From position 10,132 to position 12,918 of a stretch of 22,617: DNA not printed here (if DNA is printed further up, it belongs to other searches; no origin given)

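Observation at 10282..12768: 828-aa protein with three bilobed hydrophobic hairpins, each followed by an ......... motif (Inc-like internal triplication)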

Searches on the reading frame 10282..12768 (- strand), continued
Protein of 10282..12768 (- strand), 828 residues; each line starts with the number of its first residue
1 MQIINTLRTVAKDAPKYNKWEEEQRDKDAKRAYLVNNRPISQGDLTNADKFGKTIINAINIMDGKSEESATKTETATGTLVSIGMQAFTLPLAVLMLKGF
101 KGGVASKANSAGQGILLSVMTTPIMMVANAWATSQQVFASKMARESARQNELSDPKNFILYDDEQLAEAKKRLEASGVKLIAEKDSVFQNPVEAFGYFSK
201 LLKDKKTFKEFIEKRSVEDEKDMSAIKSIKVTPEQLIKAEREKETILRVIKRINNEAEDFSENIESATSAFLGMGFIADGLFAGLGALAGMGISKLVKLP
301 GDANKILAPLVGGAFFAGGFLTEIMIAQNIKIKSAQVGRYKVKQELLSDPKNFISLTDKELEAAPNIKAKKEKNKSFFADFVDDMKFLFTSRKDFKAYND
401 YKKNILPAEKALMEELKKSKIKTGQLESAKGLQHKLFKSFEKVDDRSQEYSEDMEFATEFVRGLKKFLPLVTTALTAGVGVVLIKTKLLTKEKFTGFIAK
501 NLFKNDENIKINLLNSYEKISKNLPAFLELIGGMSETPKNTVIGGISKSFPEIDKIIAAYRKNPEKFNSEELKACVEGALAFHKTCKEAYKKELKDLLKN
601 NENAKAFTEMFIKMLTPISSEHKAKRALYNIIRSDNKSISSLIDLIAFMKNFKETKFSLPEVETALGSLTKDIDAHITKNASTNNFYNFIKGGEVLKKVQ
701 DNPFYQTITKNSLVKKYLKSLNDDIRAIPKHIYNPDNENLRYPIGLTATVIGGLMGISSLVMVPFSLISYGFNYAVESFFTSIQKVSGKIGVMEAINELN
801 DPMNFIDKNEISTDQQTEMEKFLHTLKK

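Call 60: fold_search(model_id=the predicted structure, library=viral)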
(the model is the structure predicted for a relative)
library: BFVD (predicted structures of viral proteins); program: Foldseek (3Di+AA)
matches with E <= 10: 232; with E <= 0.001: 0
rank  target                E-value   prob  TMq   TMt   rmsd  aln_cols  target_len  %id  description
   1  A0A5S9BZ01            5.0e-02  0.21  0.13  0.06  52.9       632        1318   11  DNA repair exonuclease [Tenacibaculum phage PTm1]
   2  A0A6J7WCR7            7.6e-02  0.25  0.13  0.07  31.3       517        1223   12  Uncharacterized protein (Fragment) [uncultured Caudovirales phage]
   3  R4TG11                8.7e-02  0.30  0.12  0.11  33.7       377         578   13  (no name in the UniProt tables at hand)
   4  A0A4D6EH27            1.1e-01  0.13  0.11  0.07  69.4       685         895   10  Uncharacterized protein [Pandoravirus celtis]
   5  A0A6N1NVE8            1.6e-01  0.08  0.10  0.05  42.0       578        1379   12  Putative DNA repair protein [Tupanvirus deep ocean]
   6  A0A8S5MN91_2          1.7e-01  0.15  0.13  0.08  31.8       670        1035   10  Uncharacterized protein [Myoviridae sp. ctI7W9]
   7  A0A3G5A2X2            1.7e-01  0.07  0.09  0.04  40.0       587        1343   11  DNA repair exonuclease [Harvfovirus sp.]
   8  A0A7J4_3              2.5e-01  0.20  0.15  0.09  29.2       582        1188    8  PLD phosphodiesterase domain-containing protein [Microcystis phage LMM01]
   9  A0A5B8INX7            2.7e-01  0.14  0.14  0.12  50.7       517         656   12  Uncharacterized protein [Mimiviridae sp. ChoanoV1]
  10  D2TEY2                2.7e-01  0.14  0.12  0.06  28.2       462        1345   15  (no name in the UniProt tables at hand)
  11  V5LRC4                2.9e-01  0.14  0.11  0.13  76.7       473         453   15  (no name in the UniProt tables at hand)
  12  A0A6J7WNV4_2          3.0e-01  0.15  0.12  0.09  38.5       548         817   12  Bacteriophage lambda, GpH, tail tape measure, C-terminal [uncultured Caudovirales phage]
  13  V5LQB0                3.3e-01  0.14  0.12  0.09  36.1       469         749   12  (no name in the UniProt tables at hand)
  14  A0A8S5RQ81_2          3.7e-01  0.12  0.14  0.09  57.9       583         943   11  (no name in the UniProt tables at hand)
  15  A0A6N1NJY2            3.9e-01  0.23  0.13  0.13  30.7       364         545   10  Zinc ABC transporter ATP-binding protein [Tupanvirus soda lake]
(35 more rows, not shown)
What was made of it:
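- Tried and rejected: BFVD was used instead and gave nothing (call 60).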

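Call 62: search_protein_families(library=pfam, proteins=[P0061, P0035, P0053, P0028, P0033, P0025, P0030], max_evalue=0.01)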
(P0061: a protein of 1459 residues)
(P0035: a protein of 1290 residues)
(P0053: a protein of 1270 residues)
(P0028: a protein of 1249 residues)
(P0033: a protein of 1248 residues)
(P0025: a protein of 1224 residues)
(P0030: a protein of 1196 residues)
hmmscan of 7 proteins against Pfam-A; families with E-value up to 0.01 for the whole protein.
P0061 (1459 aa): 1 family
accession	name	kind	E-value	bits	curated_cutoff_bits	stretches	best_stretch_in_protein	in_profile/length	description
PF10273.14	WGG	-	0.0086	16.9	26.8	0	1265-1303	14-45/80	Pre-rRNA-processing protein TSR2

P0035 (1290 aa): 0 families

P0053 (1270 aa): 1 family
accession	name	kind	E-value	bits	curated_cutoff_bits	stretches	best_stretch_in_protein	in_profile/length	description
PF10437.14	Lip_prot_lig_C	-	3.6e-05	24.1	24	0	723-771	36-84/85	Bacterial lipoate protein ligase C-terminus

P0028 (1249 aa): 0 families

P0033 (1248 aa): 0 families

P0025 (1224 aa): 0 families

P0030 (1196 aa): 0 families
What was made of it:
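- No recognisable peptidoglycan- or outer-membrane-binding domain was found in the longest members (call 62).
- Tried and rejected: Pfam on the seven longest members (call 62).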

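Call 63: search_protein_families(library=padloc, proteins=[P0001, P0008, P0005], max_evalue=0.1)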
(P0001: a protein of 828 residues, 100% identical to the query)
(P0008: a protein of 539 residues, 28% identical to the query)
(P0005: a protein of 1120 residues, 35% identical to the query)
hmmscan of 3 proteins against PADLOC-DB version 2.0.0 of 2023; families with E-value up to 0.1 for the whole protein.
P0001 (828 aa): 0 families

P0008 (539 aa): 0 families

P0005 (1120 aa): 0 families

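Call 64: search_protein_families(library=phrogs, proteins=[P0001, P0008, P0005], max_evalue=0.1)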
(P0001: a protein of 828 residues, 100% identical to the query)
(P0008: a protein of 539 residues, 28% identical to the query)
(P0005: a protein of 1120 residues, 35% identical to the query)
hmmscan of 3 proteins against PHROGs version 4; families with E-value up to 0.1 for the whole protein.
P0001 (828 aa): 1 family
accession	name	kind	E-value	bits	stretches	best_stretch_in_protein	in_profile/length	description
phrog_17031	-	tail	0.026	15.1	1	216-310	202-292/300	tail protein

P0008 (539 aa): 1 family
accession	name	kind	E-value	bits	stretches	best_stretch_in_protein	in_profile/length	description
phrog_31681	-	unknown function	0.021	16.3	0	314-366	22-71/124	-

P0005 (1120 aa): 2 families
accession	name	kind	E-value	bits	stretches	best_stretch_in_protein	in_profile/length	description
phrog_8170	-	unknown function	0.035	15.5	1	949-1020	20-89/94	-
phrog_33179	-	unknown function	0.059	15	0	231-263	10-42/42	-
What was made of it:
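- There is no phage or lysis context, and PHROGs gives nothing (call 64).
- Tried and rejected: Phage tape-measure protein or holin: nothing in PHROGs (call 64).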
